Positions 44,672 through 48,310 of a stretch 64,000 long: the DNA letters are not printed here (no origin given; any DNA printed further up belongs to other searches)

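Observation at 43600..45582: Head-to-head susC paralogues share a ~0.84-kb inverted repeat (365 bp perfect) around a unique 305-bp promoter spacer: candidate invertible switch between two PULs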

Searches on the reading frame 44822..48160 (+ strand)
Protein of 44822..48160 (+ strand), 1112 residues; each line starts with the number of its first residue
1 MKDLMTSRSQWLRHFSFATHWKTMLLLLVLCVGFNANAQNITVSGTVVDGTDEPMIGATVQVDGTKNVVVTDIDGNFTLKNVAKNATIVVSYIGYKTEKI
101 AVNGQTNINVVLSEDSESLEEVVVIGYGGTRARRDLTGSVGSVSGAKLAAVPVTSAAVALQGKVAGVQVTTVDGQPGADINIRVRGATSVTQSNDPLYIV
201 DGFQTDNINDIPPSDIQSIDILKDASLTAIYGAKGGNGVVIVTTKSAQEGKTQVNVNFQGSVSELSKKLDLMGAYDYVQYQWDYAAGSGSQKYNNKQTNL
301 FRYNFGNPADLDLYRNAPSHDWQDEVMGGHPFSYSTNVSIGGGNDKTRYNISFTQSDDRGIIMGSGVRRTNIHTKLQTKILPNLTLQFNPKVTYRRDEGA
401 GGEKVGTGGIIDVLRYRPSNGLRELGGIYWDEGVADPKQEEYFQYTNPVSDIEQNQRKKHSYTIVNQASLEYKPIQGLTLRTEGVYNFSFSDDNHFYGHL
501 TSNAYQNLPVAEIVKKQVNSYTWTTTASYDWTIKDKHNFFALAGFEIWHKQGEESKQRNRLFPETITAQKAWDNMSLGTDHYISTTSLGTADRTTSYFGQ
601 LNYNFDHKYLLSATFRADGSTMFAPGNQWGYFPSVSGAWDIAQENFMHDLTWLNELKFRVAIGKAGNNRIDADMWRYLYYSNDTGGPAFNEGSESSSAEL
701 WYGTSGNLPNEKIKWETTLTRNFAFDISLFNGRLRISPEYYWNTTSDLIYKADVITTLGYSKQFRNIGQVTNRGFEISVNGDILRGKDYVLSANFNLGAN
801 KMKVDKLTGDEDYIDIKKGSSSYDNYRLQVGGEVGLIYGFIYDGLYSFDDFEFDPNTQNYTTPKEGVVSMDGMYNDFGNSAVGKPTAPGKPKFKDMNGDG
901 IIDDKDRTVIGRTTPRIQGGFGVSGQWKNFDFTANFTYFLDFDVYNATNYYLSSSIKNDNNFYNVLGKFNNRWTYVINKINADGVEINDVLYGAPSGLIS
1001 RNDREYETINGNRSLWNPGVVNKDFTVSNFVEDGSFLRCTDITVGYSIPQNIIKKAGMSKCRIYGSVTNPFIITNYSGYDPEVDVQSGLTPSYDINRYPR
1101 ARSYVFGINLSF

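Call 5: search_protein_families(library=pfam, proteins=[window:44822-48160:+])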
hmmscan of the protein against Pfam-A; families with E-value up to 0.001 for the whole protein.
window:44822-48160:+ (1112 aa): 3 families
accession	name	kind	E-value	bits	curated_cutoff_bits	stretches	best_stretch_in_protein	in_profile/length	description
PF13715.12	CarbopepD_reg_2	-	2.7e-20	72.6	32.2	1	43-124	1-88/88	CarboxypepD_reg-like domain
PF07715.20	Plug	-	2.3e-15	57.4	23.9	1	133-239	2-107/107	TonB-dependent Receptor Plug Domain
PF13620.12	CarboxypepD_reg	-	5.7e-11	43.1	32.3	1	42-112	1-81/82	Carboxypeptidase regulatory-like domain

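Call 10: find_encoding_contigs(protein=window:44822-48160:+, flank=10000, max_places=10)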
Protein window:44822-48160:+ (1112 aa): 24 contigs read that carry it; 3 places shown.
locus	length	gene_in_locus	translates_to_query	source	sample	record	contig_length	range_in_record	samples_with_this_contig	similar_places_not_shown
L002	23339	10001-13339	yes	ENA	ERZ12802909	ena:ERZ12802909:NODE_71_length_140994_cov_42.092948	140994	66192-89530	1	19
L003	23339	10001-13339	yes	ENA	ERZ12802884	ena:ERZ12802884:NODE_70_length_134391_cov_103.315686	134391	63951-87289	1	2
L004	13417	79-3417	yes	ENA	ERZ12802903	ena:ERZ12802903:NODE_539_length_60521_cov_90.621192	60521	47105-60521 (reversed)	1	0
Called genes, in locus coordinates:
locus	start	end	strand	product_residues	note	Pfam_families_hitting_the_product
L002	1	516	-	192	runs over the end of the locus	PF04205:FMN_bind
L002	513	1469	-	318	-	PF03116:NQR2_RnfD_RnfE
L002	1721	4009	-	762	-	PF00041:fn3 (faint)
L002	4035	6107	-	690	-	PF14322:SusD-like_3, PF12771:SusD-like_2 (faint), PF07980:SusD_RagB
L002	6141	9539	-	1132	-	PF13620:CarboxypepD_reg, PF13715:CarbopepD_reg_2, PF07715:Plug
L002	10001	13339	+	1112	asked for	PF13620:CarboxypepD_reg, PF13715:CarbopepD_reg_2, PF07715:Plug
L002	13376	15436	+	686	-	PF14322:SusD-like_3, PF07980:SusD_RagB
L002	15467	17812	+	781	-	-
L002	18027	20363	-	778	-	-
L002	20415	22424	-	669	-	PF14322:SusD-like_3, PF07980:SusD_RagB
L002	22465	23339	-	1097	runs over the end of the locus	PF13620:CarboxypepD_reg, PF13715:CarbopepD_reg_2, PF07715:Plug, PF00593:TonB_dep_Rec_b-barrel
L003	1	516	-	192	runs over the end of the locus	PF04205:FMN_bind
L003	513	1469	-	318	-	PF03116:NQR2_RnfD_RnfE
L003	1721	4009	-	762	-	PF00041:fn3 (faint)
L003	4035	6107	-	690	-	PF14322:SusD-like_3, PF12771:SusD-like_2 (faint), PF07980:SusD_RagB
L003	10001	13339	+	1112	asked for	PF13620:CarboxypepD_reg, PF13715:CarbopepD_reg_2, PF07715:Plug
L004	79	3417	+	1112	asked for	PF13620:CarboxypepD_reg, PF13715:CarbopepD_reg_2, PF07715:Plug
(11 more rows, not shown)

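Call 34: find_homologous_proteins(query=window:44822-48160:+, max_evalue=1e-100)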
Query window:44822-48160:+ (1112 aa): 6581 proteins with E <= 1e-100 among 8000 candidates; the best 120 are listed.
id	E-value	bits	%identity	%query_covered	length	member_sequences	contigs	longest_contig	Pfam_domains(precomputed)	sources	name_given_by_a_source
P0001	0.0e+0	2525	98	100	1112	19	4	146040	PF13715.13,PF07715.21,PF13620.13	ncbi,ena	-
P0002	0.0e+0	1945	76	100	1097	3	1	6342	PF13715.13,PF07715.21,PF13620.13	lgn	-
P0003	0.0e+0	1917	76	100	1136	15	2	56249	PF13715.13,PF07715.21,PF13620.13,PF00593.31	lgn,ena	-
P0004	0.0e+0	1913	75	100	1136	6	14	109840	PF13715.13,PF07715.21,PF13620.13,PF00593.31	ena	-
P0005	0.0e+0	1911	75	100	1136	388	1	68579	PF13715.13,PF07715.21,PF13620.13,PF00593.31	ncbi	-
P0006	0.0e+0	1908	76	100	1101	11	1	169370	PF13715.13,PF07715.21,PF13620.13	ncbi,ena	-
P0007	0.0e+0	1906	76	100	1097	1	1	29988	PF13715.13,PF07715.21,PF13620.13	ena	-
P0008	0.0e+0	1887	75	100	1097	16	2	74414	PF13715.13,PF07715.21,PF13620.13,PF00593.31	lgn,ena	-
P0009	0.0e+0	1876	74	100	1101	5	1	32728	PF13715.13,PF07715.21,PF13620.13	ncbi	-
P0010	0.0e+0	1854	76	98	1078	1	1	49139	PF13715.13,PF07715.21,PF13620.13,PF00593.31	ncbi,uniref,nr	ncbi:TonB-dependent receptor [uncultured Duncaniella sp.]|uniref:SusC/RagA family TonB-linked outer 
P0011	0.0e+0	1852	74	100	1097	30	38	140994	PF13715.13,PF07715.21,PF13620.13,PF00593.31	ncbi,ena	-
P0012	0.0e+0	1851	74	100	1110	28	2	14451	PF13715.13,PF07715.21,PF13620.13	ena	-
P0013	0.0e+0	1846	76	98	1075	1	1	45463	PF13715.13,PF07715.21,PF13620.13,PF00593.31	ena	-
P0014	0.0e+0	1845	73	100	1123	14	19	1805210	PF13715.13,PF07715.21,PF13620.13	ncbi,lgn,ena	-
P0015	0.0e+0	1840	73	100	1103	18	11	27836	PF13715.13,PF07715.21,PF13620.13,PF00593.31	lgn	-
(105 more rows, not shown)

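Call 35: find_encoding_contigs(protein=P0001, flank=10000, max_places=10)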
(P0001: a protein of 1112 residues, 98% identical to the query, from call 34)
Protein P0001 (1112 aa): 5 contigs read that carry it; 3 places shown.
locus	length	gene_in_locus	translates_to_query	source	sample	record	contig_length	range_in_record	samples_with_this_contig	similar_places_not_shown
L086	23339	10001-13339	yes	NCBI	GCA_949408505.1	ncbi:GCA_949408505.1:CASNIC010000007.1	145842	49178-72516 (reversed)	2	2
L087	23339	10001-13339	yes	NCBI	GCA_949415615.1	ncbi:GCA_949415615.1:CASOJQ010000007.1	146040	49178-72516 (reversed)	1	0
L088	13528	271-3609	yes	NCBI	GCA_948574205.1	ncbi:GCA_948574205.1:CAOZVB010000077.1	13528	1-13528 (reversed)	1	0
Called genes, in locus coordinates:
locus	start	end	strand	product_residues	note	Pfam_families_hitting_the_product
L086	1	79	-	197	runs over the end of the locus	PF02508:Rnf-Nqr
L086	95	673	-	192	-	PF04205:FMN_bind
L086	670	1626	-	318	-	PF03116:NQR2_RnfD_RnfE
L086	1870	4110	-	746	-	-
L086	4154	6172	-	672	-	PF14322:SusD-like_3, PF07980:SusD_RagB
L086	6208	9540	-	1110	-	PF13620:CarboxypepD_reg, PF13715:CarbopepD_reg_2, PF07715:Plug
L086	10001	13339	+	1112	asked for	PF13620:CarboxypepD_reg, PF13715:CarbopepD_reg_2, PF07715:Plug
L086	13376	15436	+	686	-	PF14322:SusD-like_3, PF07980:SusD_RagB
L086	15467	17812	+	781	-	-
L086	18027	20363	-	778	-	-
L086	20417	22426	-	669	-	PF14322:SusD-like_3, PF07980:SusD_RagB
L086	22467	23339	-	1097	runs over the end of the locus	PF13620:CarboxypepD_reg, PF13715:CarbopepD_reg_2, PF07715:Plug, PF00593:TonB_dep_Rec_b-barrel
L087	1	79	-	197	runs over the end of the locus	PF02508:Rnf-Nqr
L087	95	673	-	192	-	PF04205:FMN_bind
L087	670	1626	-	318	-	PF03116:NQR2_RnfD_RnfE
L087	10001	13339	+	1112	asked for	PF13620:CarboxypepD_reg, PF13715:CarbopepD_reg_2, PF07715:Plug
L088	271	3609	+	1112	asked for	PF13620:CarboxypepD_reg, PF13715:CarbopepD_reg_2, PF07715:Plug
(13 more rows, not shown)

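Call 40: find_encoding_contigs(protein=P0130, flank=10000, max_places=10)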
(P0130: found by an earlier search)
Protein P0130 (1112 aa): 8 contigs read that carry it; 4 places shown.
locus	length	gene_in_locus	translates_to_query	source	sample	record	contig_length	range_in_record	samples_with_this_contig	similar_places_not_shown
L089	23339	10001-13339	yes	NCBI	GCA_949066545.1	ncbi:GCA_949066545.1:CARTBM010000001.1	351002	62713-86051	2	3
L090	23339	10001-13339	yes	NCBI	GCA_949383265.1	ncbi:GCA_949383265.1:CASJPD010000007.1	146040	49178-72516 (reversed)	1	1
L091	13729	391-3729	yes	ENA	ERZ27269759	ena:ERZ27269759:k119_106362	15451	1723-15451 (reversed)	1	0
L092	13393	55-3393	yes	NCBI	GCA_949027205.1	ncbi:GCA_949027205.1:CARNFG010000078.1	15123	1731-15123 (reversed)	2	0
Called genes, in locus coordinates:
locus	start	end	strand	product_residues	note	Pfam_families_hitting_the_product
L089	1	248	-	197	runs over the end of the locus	PF02508:Rnf-Nqr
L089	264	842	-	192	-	PF04205:FMN_bind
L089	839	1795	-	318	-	PF03116:NQR2_RnfD_RnfE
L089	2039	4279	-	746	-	-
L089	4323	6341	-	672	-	PF14322:SusD-like_3, PF07980:SusD_RagB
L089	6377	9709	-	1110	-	PF13620:CarboxypepD_reg, PF13715:CarbopepD_reg_2, PF07715:Plug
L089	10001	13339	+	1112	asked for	PF13620:CarboxypepD_reg, PF13715:CarbopepD_reg_2, PF07715:Plug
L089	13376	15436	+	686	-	PF14322:SusD-like_3, PF07980:SusD_RagB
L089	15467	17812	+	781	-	-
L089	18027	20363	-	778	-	-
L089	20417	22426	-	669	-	PF14322:SusD-like_3, PF07980:SusD_RagB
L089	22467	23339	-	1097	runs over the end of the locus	PF13620:CarboxypepD_reg, PF13715:CarbopepD_reg_2, PF07715:Plug, PF00593:TonB_dep_Rec_b-barrel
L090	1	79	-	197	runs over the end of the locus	PF02508:Rnf-Nqr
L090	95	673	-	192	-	PF04205:FMN_bind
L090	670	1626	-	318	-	PF03116:NQR2_RnfD_RnfE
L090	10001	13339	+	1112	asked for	PF13620:CarboxypepD_reg, PF13715:CarbopepD_reg_2, PF07715:Plug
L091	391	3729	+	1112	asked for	PF13620:CarboxypepD_reg, PF13715:CarbopepD_reg_2, PF07715:Plug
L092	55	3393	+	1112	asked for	PF13620:CarboxypepD_reg, PF13715:CarbopepD_reg_2, PF07715:Plug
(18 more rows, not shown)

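Call 41: find_encoding_contigs(protein=P0129, flank=10000, max_places=10)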
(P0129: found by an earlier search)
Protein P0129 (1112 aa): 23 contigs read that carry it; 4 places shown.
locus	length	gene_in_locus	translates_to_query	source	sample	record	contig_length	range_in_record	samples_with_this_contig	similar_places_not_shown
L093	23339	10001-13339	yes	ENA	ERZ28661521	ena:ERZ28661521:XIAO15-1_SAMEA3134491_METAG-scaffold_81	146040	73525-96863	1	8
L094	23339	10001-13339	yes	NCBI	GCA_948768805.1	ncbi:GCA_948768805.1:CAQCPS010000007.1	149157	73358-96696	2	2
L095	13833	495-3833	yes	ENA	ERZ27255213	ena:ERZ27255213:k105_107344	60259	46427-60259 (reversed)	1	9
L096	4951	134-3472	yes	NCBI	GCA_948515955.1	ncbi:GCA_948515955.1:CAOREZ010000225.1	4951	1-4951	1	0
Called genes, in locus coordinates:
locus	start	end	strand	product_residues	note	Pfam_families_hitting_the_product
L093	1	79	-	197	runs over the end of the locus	PF02508:Rnf-Nqr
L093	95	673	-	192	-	PF04205:FMN_bind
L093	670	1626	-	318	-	PF03116:NQR2_RnfD_RnfE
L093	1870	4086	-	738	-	-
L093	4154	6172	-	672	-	PF14322:SusD-like_3, PF07980:SusD_RagB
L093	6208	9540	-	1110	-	PF13620:CarboxypepD_reg, PF13715:CarbopepD_reg_2, PF07715:Plug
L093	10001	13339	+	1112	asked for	PF13620:CarboxypepD_reg, PF13715:CarbopepD_reg_2, PF07715:Plug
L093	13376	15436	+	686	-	PF14322:SusD-like_3, PF07980:SusD_RagB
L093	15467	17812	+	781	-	-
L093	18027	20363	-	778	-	-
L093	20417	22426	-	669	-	PF14322:SusD-like_3, PF07980:SusD_RagB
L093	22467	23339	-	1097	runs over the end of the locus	PF13620:CarboxypepD_reg, PF13715:CarbopepD_reg_2, PF07715:Plug, PF00593:TonB_dep_Rec_b-barrel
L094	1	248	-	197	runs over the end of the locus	PF02508:Rnf-Nqr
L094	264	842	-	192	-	PF04205:FMN_bind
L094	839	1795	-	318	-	PF03116:NQR2_RnfD_RnfE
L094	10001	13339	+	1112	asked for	PF13620:CarboxypepD_reg, PF13715:CarbopepD_reg_2, PF07715:Plug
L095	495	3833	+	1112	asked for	PF13620:CarboxypepD_reg, PF13715:CarbopepD_reg_2, PF07715:Plug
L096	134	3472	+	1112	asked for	PF13620:CarboxypepD_reg, PF13715:CarbopepD_reg_2, PF07715:Plug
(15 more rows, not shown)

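Call 58: find_encoding_contigs(protein=P0004, flank=3000, max_places=10)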
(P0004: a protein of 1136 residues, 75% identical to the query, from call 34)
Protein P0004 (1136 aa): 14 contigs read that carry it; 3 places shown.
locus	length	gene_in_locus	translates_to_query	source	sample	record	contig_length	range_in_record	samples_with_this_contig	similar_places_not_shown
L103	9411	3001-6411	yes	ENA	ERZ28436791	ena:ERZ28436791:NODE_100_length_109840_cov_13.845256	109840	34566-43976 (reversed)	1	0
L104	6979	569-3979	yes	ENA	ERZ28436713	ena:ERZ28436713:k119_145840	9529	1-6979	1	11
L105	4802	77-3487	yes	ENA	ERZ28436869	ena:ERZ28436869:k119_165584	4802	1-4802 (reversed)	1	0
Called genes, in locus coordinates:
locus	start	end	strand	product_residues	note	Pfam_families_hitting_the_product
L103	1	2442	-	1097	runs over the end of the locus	PF13620:CarboxypepD_reg, PF13715:CarbopepD_reg_2, PF07715:Plug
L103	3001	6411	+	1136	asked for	PF13620:CarboxypepD_reg, PF13715:CarbopepD_reg_2, PF07715:Plug, PF00593:TonB_dep_Rec_b-barrel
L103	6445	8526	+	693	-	PF14322:SusD-like_3 (weak), PF07980:SusD_RagB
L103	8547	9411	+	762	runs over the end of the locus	PF00041:fn3 (weak)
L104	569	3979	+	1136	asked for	PF13620:CarboxypepD_reg, PF13715:CarbopepD_reg_2, PF07715:Plug, PF00593:TonB_dep_Rec_b-barrel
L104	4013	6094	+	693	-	PF14322:SusD-like_3 (weak), PF07980:SusD_RagB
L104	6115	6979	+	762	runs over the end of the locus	PF00041:fn3 (weak)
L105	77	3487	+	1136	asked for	PF13620:CarboxypepD_reg, PF13715:CarbopepD_reg_2, PF07715:Plug, PF00593:TonB_dep_Rec_b-barrel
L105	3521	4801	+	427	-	?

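Call 59: find_encoding_contigs(protein=P0003, flank=3000, max_places=10)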
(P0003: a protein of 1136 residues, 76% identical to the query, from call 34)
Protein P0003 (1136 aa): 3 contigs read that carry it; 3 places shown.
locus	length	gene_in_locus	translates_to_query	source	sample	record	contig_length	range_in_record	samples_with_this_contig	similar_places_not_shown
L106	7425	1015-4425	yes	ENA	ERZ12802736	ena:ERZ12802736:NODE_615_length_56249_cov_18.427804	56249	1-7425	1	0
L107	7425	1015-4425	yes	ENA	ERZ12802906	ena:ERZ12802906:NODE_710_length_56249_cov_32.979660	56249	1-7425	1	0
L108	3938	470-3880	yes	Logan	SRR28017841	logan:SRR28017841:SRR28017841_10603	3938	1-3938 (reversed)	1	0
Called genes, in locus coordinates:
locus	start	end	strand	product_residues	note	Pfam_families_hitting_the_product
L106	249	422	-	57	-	-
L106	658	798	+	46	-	-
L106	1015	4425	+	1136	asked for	PF13620:CarboxypepD_reg, PF13715:CarbopepD_reg_2, PF07715:Plug, PF00593:TonB_dep_Rec_b-barrel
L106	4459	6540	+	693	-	PF14322:SusD-like_3, PF12771:SusD-like_2 (faint), PF07980:SusD_RagB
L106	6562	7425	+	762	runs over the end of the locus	PF00041:fn3 (weak)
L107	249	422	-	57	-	-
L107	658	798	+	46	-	-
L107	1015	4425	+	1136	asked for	PF13620:CarboxypepD_reg, PF13715:CarbopepD_reg_2, PF07715:Plug, PF00593:TonB_dep_Rec_b-barrel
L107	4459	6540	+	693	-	PF14322:SusD-like_3, PF12771:SusD-like_2 (faint), PF07980:SusD_RagB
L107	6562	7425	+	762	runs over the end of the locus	PF00041:fn3 (weak)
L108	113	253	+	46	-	-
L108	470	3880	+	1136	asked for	PF13620:CarboxypepD_reg, PF13715:CarbopepD_reg_2, PF07715:Plug, PF00593:TonB_dep_Rec_b-barrel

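Call 80: find_encoding_contigs(protein=P0148, flank=2500, max_places=10)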
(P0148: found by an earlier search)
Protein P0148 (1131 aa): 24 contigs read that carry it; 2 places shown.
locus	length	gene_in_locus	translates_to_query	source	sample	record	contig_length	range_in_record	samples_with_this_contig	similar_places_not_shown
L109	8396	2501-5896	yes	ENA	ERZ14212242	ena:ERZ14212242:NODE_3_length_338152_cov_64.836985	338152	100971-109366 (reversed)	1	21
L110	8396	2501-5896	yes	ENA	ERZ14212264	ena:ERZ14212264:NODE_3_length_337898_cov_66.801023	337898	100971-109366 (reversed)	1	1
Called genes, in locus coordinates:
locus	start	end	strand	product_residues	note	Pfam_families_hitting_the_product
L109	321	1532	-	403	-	PF00691:OmpA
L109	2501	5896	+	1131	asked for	PF13620:CarboxypepD_reg, PF13715:CarbopepD_reg_2, PF07715:Plug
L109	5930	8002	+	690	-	PF14322:SusD-like_3, PF07980:SusD_RagB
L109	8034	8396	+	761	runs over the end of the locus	PF00041:fn3 (weak)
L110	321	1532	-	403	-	PF00691:OmpA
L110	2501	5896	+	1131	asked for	PF13620:CarboxypepD_reg, PF13715:CarbopepD_reg_2, PF07715:Plug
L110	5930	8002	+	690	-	PF14322:SusD-like_3, PF07980:SusD_RagB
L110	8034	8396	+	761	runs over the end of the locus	PF00041:fn3 (weak)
